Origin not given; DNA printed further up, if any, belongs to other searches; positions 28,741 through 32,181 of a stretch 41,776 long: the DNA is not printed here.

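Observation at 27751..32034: Membrane-anchored enzyme combining four to five different peptidoglycan-cleaving chemistries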

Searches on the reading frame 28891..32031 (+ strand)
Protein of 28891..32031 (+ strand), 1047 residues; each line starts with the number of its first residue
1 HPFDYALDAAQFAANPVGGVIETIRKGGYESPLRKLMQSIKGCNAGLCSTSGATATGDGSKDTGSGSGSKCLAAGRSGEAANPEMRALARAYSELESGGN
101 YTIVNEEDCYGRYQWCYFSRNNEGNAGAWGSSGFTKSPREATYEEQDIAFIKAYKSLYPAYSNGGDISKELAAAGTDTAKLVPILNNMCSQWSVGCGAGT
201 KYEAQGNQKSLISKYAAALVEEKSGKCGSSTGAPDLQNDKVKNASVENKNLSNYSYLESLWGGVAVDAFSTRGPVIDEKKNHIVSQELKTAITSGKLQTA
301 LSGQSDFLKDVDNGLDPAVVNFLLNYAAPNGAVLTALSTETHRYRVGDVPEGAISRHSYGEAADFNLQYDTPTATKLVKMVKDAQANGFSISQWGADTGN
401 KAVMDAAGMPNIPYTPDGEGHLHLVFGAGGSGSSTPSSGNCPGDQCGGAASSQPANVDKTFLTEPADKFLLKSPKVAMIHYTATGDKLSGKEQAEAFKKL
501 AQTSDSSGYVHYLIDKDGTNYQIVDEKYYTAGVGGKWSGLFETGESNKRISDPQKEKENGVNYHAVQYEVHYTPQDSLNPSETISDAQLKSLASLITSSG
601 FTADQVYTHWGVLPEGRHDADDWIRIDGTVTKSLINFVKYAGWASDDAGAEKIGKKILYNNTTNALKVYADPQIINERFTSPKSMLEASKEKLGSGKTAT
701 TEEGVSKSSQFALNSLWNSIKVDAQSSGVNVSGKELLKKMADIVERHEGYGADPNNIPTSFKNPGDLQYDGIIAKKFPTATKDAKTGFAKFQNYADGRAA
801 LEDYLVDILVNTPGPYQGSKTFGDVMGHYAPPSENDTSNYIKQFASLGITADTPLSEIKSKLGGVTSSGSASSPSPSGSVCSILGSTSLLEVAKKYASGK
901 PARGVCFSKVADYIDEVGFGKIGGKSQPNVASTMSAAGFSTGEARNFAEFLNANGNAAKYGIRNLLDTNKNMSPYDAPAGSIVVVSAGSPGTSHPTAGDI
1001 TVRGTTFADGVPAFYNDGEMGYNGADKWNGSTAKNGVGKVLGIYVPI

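Call 32: search_protein_representatives(protein=window:28891-32031:+)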
Query: 1047 residues. Proteins with E-value up to 0.001 (for the whole library): 279; up to 1e-10: 160; up to 1e-30: 16. The best 150 are listed.
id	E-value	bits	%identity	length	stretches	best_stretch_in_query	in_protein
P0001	0.0e+00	2367.9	100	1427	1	1-1047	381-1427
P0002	6.3e-120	418.5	58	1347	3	1-269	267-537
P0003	2.8e-90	320.4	44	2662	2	430-695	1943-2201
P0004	3.6e-88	313.4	52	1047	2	415-696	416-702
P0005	3.2e-82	293.7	46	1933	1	247-670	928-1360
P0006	5.1e-82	293.0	48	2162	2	870-1047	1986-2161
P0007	2.6e-68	247.7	48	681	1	694-1046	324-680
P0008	1.1e-61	225.7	39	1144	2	852-1046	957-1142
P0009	3.4e-51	191.0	45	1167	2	866-1046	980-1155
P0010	1.2e-46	176.0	55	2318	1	257-445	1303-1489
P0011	2.5e-43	165.0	44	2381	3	258-447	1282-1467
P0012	2.8e-43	164.8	48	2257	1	255-489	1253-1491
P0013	1.1e-37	146.2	41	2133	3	864-1045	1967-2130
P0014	3.4e-37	144.6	42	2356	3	469-707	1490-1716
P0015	1.7e-35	139.0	39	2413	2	427-670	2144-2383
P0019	2.6e-26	108.6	50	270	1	865-1046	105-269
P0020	5.8e-26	107.5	53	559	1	880-1045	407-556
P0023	3.4e-24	101.6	40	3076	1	431-721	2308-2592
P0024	1.1e-23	99.9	54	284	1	886-1046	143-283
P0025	2.7e-23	98.6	50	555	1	887-1046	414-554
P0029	1.0e-22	96.7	44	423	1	872-1046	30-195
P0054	1.9e-19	85.9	32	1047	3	90-249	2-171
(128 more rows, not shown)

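Call 56: list_cluster_members(proteins=[P0003, P0005, P0006, P0008, P0010, P0007, P0019, P0020, P0025, P0029])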
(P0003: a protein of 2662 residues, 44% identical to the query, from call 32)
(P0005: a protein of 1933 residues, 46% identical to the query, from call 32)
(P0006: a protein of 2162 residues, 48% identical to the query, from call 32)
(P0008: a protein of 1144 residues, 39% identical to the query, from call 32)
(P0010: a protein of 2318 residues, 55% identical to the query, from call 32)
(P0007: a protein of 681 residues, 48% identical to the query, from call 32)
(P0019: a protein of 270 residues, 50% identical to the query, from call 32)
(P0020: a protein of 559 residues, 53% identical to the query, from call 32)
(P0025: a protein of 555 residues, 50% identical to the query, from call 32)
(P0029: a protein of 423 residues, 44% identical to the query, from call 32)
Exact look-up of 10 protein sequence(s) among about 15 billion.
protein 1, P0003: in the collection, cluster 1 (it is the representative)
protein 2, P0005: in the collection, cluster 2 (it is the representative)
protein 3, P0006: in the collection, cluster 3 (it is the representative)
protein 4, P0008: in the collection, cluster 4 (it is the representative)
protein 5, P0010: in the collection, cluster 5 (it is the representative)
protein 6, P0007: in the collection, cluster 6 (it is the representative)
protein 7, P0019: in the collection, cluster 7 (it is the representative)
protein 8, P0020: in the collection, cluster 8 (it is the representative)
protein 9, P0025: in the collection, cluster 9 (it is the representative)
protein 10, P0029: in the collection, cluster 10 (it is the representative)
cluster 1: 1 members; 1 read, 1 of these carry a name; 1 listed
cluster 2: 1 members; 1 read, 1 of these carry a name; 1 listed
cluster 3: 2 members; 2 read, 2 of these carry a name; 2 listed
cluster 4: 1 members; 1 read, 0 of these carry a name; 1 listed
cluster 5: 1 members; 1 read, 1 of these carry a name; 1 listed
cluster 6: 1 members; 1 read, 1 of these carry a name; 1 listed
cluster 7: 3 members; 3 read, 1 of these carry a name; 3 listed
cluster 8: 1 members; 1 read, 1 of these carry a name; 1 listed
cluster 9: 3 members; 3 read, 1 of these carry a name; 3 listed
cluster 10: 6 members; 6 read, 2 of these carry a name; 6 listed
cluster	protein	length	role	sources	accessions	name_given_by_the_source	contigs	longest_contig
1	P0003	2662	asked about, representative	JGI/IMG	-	zinc D-Ala-D-Ala carboxypeptidase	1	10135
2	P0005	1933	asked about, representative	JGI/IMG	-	hypothetical protein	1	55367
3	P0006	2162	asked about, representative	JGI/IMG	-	LAS superfamily LD-carboxypeptidase LdcB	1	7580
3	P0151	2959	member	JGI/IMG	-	LAS superfamily LD-carboxypeptidase LdcB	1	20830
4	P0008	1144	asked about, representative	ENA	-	-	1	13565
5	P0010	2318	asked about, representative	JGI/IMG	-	D-alanyl-D-alanine carboxypeptidase/Beta-lactamase enzyme family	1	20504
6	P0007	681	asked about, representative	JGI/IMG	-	hypothetical protein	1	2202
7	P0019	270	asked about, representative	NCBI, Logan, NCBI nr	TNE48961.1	MAG: hypothetical protein EP343_13850 [Deltaproteobacteria bacterium]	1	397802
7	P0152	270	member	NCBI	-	-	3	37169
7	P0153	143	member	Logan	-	-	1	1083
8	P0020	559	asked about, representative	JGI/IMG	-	Beta-lactamase enzyme family/D-alanyl-D-alanine carboxypeptidase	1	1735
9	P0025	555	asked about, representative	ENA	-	-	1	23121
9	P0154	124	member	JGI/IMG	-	hypothetical protein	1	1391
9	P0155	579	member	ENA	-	-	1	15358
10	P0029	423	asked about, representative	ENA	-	-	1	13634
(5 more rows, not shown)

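Call 57: find_encoding_contigs(protein=P0005, flank=10000, max_places=2)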
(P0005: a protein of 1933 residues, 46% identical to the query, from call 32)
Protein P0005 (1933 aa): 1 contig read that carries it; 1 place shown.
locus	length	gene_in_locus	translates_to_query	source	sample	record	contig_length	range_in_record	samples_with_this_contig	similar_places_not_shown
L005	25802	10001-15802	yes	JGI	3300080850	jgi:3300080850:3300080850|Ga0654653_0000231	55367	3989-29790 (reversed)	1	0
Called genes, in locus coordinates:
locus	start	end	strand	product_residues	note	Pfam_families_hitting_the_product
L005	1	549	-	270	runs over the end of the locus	-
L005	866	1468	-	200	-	PF00565:SNase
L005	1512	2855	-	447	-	PF01551:Peptidase_M23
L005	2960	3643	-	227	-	PF01464:SLT (weak)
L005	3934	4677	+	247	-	PF10502:Peptidase_S26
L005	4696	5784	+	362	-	PF02739:5_3_exonuc_N, PF01367:5_3_exonuc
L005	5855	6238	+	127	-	-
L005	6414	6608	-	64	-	-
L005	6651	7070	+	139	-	-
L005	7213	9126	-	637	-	PF00012:HSP70, PF06723:MreB_Mbl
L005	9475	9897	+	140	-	-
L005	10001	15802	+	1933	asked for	PF01510:Amidase_2 (weak), PF02557:VanY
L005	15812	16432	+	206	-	-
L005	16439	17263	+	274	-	-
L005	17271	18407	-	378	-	-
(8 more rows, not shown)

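Call 58: find_encoding_contigs(protein=P0010, flank=10000, max_places=2)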
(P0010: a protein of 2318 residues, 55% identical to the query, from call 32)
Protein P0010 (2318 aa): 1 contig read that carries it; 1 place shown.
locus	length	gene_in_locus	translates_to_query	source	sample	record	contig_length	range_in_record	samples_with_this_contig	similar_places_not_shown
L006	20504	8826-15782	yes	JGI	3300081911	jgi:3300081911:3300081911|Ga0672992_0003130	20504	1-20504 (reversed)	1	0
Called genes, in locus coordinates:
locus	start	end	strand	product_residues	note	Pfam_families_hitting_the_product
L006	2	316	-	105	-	?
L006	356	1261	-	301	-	PF00923:TAL_FSA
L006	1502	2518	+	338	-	PF02729:OTCace_N, PF00185:OTCace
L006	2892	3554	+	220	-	PF09335:VTT_dom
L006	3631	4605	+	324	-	PF01522:Polysacc_deac_1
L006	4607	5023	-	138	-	-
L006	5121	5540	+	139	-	-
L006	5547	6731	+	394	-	PF00595:PDZ (weak), PF13180:PDZ_2, PF17820:PDZ_6, PF03572:Peptidase_S41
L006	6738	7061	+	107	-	-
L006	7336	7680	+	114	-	-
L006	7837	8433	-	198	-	-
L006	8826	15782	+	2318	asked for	PF26571:VldE (faint), PF02557:VanY, PF13354:Beta-lactamase2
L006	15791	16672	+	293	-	-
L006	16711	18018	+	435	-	PF20706:GT4-conflict (weak), PF00534:Glycos_transf_1, PF13692:Glyco_trans_1_4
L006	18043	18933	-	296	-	-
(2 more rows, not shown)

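Call 59: find_encoding_contigs(protein=P0008, flank=10000, max_places=2)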
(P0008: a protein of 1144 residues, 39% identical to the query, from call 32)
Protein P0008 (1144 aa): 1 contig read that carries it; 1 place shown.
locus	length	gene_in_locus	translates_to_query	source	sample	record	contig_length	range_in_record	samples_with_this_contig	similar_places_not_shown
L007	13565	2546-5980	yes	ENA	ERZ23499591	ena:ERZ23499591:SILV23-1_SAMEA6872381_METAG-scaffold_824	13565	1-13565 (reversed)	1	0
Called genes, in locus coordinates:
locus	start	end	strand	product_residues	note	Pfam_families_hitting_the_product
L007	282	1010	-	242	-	-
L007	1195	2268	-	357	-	-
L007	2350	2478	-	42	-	-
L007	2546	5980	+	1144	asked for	-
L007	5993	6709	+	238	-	-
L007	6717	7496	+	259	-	-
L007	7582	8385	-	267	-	PF12146:Hydrolase_4 (faint), PF00561:Abhydrolase_1, PF12697:Abhydrolase_6 (weak)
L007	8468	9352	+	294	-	PF01435:Peptidase_M48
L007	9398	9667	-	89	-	-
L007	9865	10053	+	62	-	-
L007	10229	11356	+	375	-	PF00664:ABC_membrane (weak)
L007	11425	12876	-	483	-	PF08245:Mur_ligase_M, PF08353:MurT_C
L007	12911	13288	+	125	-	PF00584:SecE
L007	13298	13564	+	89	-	?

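Call 79: search_protein_families(library=pfam, proteins=[P0003, P0006, P0013, P0009, P0054], max_evalue=0.001)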
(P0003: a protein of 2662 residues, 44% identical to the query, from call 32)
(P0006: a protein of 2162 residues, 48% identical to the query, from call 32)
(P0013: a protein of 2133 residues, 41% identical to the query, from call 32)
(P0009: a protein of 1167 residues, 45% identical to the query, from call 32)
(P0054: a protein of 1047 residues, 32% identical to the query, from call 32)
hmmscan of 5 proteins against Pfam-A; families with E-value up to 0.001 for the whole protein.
P0003 (2662 aa): 2 families
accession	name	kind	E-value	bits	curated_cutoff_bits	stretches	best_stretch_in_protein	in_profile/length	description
PF02557.22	VanY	-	6.4e-31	107.3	25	1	1797-1933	2-130/132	D-alanyl-D-alanine carboxypeptidase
PF01510.30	Amidase_2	-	3.7e-17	63.3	26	2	1988-2115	3-119/131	N-acetylmuramoyl-L-alanine amidase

P0006 (2162 aa): 3 families
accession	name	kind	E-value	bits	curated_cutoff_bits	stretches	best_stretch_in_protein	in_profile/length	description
PF02557.22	VanY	-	6.7e-27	94.3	25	1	1207-1347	6-131/132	D-alanyl-D-alanine carboxypeptidase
PF13354.11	Beta-lactamase2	-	2.4e-19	70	22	1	1414-1596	14-213/214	Beta-lactamase enzyme family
PF00768.25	Peptidase_S11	-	1.9e-07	31.3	27.6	1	1403-1552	19-171/239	D-alanyl-D-alanine carboxypeptidase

P0013 (2133 aa): 1 family
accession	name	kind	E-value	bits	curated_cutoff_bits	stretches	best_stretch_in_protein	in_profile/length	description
PF02557.22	VanY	-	3.2e-39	134.2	25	2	1200-1340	8-131/132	D-alanyl-D-alanine carboxypeptidase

P0009 (1167 aa): 1 family
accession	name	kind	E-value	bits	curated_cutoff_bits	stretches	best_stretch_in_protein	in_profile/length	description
PF01551.29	Peptidase_M23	-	1.6e-09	38.2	28.7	1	835-911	8-79/96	Peptidase family M23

P0054 (1047 aa): 2 families
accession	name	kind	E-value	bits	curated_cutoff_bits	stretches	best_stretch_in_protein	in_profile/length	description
PF01551.29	Peptidase_M23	-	2.5e-08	34.4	28.7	1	233-308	11-81/96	Peptidase family M23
PF01510.30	Amidase_2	-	4.9e-05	24.1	26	1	609-756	5-130/131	N-acetylmuramoyl-L-alanine amidase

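Call 87: search_solved_structures(query=P0024, max_evalue=1, show_alignments=1)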
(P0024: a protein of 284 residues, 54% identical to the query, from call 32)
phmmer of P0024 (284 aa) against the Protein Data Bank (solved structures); distinct sequences matched with E-value up to 1: 14.
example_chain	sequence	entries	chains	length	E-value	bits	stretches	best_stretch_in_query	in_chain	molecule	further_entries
4jiw_D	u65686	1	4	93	5.6e-13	52.3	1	6-90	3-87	Putative uncharacterized protein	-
4jiv_D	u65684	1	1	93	5e-12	49.2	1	13-90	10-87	Putative uncharacterized protein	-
9vyi_A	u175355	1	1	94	2.3e-08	37.1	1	5-94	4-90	UpfC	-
7pq5_L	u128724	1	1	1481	4.6e-08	36.1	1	21-100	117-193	Tre23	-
9f4b_BA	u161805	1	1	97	1.1e-06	31.7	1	9-92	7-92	Phospholipase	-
5iv5_ZA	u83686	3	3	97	1.9e-05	27.6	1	9-92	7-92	Uncharacterized 10.2 kDa protein in segC-Gp6 intergenic region | gp5.4, tip of the central spike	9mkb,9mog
4ku0_D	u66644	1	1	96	1.9e-05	27.6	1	10-92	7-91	Uncharacterized 10.2 kDa protein in segC-Gp6 intergenic region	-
6ox6_A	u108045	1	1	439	0.0004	23.2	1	25-99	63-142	Tas1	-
7q97_A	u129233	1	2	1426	0.081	15.6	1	49-100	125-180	Rhs family protein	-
5t5i_C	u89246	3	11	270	0.093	15.4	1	32-101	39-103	Tungsten-containing formylmethanofuran dehydrogenase 2 subunit C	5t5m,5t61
9d4a_B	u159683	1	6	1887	0.28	13.9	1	102-200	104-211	Fatty acid synthase subunit alpha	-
2uv8_A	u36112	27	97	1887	0.28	13.9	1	102-200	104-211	FATTY ACID SYNTHASE SUBUNIT ALPHA (FAS2) | FATTY ACID SYNTHASE SUBUNIT ALPHA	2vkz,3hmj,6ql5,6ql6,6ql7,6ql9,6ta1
6u5t_A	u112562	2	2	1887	0.37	13.5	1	102-200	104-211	Fatty acid synthase subunit alpha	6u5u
9gz1_C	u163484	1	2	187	0.88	12.2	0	105-135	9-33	Myosin light chain 1/3, skeletal muscle isoform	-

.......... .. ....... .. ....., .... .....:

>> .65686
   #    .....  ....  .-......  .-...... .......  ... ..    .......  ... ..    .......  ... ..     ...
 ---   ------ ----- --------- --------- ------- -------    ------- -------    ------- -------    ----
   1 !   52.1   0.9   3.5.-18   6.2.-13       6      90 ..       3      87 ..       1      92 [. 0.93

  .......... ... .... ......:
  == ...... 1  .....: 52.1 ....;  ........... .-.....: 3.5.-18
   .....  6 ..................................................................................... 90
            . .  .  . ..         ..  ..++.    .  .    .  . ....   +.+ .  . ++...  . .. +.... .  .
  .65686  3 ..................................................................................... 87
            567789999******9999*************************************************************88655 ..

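Call 88: find_encoding_contigs(protein=P0024, flank=8000, max_places=2)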
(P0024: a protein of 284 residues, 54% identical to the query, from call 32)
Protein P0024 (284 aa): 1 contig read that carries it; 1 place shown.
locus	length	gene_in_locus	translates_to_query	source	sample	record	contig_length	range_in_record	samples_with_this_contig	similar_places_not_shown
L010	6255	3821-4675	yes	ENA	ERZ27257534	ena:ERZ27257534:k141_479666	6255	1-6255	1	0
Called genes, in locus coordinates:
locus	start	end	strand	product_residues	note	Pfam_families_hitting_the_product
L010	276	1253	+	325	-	-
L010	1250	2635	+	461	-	PF00672:HAMP (weak), PF00512:HisKA, PF02518:HATPase_c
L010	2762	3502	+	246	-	PF01255:Prenyltransf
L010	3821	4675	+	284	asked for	PF05488:PAAR_motif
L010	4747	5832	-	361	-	-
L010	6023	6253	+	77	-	?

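Call 97: search_solved_structures(query=P0010, max_evalue=0.01)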
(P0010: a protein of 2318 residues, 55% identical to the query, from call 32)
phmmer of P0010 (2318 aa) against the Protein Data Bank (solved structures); distinct sequences matched with E-value up to 0.01: 8.
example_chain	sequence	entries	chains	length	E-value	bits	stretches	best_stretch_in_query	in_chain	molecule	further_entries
4mph_A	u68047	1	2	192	8.2e-06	26.4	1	1918-2000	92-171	D-alanyl-D-alanine carboxypeptidase family protein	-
4jid_A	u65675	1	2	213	1.1e-05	26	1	1918-2000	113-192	D-alanyl-D-alanine carboxypeptidase family protein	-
4f78_A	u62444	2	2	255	8.7e-05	23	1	1930-2004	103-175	D,D-dipeptidase/D,D-carboxypeptidase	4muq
4ox3_A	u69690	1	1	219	0.00026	21.4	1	1914-2003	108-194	Putative carboxypeptidase YodJ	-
4mur_A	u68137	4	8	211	0.00049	20.5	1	1927-2005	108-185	D,D-dipeptidase/D,D-carboxypeptidase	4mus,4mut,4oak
5hnm_A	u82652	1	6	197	0.001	19.4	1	1871-2001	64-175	D-alanyl-D-alanine carboxypeptidase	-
6a6a_A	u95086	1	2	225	0.0022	18.4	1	1871-2002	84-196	D-alanyl-D-alanine carboxypeptidase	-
5zhf_A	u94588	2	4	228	0.0022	18.3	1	1871-2002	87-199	D-alanyl-D-alanine carboxypeptidase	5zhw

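Call 98: search_solved_structures(query=P0008, max_evalue=0.01)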
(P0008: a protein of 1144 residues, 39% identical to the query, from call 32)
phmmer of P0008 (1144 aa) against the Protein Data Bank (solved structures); distinct sequences matched with E-value up to 0.01: 0.

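Call 99: find_encoding_contigs(protein=P0151, flank=10000, max_places=1)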
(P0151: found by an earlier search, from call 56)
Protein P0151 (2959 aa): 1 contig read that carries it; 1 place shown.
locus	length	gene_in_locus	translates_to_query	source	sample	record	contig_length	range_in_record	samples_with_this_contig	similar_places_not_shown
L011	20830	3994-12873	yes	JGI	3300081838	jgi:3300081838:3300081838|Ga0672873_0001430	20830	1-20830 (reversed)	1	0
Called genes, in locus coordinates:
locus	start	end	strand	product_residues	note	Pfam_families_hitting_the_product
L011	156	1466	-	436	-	PF00702:Hydrolase, PF13419:HAD_2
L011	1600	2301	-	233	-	-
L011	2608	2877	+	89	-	-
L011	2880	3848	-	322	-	PF01795:Methyltransf_5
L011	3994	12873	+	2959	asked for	PF02557:VanY, PF00768:Peptidase_S11 (weak), PF13354:Beta-lactamase2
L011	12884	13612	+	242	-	-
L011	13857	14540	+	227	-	PF10502:Peptidase_S26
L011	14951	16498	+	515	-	PF01935:DUF87 (weak), PF10412:TrwB_AAD_bind, PF25199:nSTAND_NTPase5 (faint), PF13401:AAA_22 (faint), PF12696:TraG-D_C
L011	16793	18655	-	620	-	-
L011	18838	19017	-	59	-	-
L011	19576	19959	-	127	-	-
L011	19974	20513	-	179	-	PF08239:SH3_3 (faint)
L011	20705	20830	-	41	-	?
